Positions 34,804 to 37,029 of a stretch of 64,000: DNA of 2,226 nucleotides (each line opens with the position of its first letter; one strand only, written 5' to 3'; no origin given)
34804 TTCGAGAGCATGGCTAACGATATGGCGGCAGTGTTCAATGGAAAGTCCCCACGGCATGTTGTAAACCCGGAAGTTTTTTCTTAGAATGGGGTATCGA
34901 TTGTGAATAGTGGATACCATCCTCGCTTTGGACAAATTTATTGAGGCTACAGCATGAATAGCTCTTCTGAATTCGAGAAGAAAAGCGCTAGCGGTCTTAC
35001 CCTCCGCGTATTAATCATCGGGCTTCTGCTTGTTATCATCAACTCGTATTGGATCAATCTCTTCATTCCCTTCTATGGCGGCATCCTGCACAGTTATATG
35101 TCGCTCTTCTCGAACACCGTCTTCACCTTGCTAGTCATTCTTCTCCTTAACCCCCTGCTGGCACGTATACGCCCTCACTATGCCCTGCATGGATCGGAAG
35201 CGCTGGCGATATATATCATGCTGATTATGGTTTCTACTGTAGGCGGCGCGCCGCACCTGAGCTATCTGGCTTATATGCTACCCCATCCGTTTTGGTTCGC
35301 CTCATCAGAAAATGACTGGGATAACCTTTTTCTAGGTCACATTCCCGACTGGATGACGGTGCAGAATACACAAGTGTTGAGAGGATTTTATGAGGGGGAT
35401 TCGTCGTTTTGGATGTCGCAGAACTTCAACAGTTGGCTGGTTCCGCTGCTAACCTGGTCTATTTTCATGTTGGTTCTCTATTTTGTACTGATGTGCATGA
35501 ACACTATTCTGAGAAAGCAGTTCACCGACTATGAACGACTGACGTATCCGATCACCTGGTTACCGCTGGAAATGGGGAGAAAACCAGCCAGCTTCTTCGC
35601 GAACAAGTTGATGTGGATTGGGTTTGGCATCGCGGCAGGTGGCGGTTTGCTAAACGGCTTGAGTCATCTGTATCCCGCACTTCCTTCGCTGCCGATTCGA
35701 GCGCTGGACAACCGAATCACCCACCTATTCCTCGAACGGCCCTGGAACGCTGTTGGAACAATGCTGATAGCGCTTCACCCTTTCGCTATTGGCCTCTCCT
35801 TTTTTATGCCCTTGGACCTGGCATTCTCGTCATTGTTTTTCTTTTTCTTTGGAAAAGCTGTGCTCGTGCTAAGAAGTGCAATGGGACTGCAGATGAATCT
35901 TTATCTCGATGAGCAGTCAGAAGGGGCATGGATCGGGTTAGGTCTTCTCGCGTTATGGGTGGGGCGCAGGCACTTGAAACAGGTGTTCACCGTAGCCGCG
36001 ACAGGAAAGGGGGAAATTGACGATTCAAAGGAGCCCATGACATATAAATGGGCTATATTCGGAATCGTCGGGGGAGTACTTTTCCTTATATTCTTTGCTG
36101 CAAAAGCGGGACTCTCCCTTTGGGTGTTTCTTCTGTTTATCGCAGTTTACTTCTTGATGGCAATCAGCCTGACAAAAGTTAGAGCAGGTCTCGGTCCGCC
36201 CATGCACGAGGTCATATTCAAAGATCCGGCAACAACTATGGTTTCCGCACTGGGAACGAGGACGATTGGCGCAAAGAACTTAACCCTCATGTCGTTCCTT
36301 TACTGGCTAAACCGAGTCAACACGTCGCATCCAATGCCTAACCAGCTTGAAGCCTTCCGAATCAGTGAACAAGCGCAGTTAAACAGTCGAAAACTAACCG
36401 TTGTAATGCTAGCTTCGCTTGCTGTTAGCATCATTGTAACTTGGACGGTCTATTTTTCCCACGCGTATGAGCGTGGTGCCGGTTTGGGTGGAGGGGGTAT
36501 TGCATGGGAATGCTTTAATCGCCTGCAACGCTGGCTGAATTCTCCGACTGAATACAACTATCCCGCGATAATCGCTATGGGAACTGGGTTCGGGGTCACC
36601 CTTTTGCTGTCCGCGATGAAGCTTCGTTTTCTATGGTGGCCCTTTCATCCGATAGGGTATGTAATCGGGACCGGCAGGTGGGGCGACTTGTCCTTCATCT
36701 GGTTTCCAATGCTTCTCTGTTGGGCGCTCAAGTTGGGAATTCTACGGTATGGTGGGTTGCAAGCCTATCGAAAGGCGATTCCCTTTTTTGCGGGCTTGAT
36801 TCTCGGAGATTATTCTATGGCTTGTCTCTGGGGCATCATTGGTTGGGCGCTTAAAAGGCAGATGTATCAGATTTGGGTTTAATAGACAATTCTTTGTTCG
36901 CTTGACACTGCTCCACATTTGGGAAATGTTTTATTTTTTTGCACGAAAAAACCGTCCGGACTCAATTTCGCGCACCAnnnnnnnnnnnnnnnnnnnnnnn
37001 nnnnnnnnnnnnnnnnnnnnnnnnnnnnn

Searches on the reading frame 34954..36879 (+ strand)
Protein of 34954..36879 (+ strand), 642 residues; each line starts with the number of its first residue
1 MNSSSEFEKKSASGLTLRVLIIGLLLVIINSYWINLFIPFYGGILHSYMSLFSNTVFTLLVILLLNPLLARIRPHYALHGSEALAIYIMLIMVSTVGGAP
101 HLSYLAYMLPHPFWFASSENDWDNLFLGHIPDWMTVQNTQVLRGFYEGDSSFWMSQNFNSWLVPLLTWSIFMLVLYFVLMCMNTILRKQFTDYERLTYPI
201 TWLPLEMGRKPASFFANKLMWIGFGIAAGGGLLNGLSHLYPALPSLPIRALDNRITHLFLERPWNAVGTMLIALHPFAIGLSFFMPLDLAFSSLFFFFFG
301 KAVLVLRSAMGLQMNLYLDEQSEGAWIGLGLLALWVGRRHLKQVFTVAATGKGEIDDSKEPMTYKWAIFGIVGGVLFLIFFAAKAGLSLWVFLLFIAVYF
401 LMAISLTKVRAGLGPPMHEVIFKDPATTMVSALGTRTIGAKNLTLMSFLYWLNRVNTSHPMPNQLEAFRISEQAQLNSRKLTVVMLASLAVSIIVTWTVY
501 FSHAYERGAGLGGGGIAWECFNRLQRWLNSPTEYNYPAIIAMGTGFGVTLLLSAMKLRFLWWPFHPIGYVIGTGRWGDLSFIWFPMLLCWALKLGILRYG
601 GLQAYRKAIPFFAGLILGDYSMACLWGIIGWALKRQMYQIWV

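Call 5: search_protein_families(library=pfam, proteins=[window:34954-36879:+], max_evalue=0.01)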
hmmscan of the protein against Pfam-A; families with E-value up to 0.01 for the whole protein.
window:34954-36879:+ (642 aa): 2 families
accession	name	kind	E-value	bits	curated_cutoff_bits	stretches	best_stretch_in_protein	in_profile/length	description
PF20581.3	DUF6785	-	4.8e-146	487.6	25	1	16-508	1-498/498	Family of unknown function (DUF6785)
PF20580.3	DUF6784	-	3.6e-31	107.8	26.4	1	539-641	1-100/101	Domain of unknown function (DUF6784)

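Call 6: search_protein_families(library=ncbifam, proteins=[window:34954-36879:+], max_evalue=0.01)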
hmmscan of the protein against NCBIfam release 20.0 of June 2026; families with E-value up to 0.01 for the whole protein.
window:34954-36879:+ (642 aa): 0 families
